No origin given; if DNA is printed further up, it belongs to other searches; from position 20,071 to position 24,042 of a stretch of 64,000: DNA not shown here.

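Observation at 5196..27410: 22-kb tandem array of six T9SS cargo paralogues: variable N-terminal tip, constant ~610-aa uncharacterised core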

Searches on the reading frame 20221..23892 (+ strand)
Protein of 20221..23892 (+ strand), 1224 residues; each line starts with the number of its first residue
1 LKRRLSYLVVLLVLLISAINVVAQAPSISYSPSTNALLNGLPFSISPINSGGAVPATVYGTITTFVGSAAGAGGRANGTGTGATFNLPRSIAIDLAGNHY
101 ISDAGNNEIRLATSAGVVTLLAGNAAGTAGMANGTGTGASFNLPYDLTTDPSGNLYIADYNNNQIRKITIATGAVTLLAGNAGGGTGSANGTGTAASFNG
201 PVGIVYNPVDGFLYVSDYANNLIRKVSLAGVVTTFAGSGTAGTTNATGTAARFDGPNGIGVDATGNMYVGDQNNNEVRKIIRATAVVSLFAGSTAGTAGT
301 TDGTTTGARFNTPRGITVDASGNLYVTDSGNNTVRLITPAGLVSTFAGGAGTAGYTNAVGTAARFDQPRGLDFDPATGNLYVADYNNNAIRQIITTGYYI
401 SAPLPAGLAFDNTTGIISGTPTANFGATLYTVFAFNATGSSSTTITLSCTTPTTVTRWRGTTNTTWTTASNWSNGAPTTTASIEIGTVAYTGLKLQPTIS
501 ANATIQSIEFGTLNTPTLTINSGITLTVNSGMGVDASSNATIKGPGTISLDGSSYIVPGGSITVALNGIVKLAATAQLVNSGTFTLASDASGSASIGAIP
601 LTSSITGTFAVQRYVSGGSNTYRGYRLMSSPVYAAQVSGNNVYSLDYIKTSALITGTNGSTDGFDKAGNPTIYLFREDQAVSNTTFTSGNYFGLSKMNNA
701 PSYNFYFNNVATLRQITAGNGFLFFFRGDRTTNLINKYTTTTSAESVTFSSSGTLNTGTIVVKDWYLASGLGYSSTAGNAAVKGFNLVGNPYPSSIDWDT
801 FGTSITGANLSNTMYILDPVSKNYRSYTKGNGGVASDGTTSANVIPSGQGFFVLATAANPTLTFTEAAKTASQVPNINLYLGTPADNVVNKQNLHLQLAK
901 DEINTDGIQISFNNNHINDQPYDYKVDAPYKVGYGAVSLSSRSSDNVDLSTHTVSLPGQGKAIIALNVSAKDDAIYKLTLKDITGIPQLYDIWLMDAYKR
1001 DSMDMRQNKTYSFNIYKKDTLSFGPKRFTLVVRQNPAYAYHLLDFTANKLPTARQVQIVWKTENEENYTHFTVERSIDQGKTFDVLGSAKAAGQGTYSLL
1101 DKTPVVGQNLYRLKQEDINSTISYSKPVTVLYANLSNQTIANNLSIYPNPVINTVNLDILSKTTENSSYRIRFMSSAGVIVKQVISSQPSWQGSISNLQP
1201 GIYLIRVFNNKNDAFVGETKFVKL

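Call 4: search_protein_families(library=pfam, proteins=[window:20221-23892:+], max_evalue=0.1)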
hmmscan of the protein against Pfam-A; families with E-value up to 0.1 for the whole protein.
window:20221-23892:+ (1224 aa): 6 families
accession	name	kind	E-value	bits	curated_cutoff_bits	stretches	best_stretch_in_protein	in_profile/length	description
PF01436.27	NHL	-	2.2e-30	103.6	20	4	310-335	1-26/28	NHL repeat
PF25021.1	TEN_NHL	-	4.5e-13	49.3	27.1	2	303-351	134-180/357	Teneurin NHL domain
PF18962.6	Por_Secre_tail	-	2.6e-08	34.5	27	1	1146-1213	1-68/75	Secretion system C-terminal sorting domain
PF01731.26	Arylesterase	-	1.1e-07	32.4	21.3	0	194-223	49-78/86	Arylesterase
PF06739.17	SBBP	-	9.9e-06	25.8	20.5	0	312-327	14-29/38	Beta-propeller repeat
PF08450.18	SGL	-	8e-05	22.8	26.3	1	138-280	85-210/246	SMP-30/Gluconolactonase/LRE-like region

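Call 5: search_protein_families(library=ncbifam, proteins=[window:20221-23892:+], max_evalue=0.1)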
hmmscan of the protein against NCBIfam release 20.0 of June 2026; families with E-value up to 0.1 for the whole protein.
window:20221-23892:+ (1224 aa): 2 families
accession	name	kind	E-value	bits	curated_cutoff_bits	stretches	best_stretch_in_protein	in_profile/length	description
NF035926.1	scyF_NHL_VPEP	equivalog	8.1e-27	94.3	350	3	188-349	141-285/376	scytonemin biosynthesis PEP-CTERM protein ScyF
TIGR04183.1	Por_Secre_tail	domain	6.9e-08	32.4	23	1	1146-1212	1-63/72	T9SS type A sorting domain-containing protein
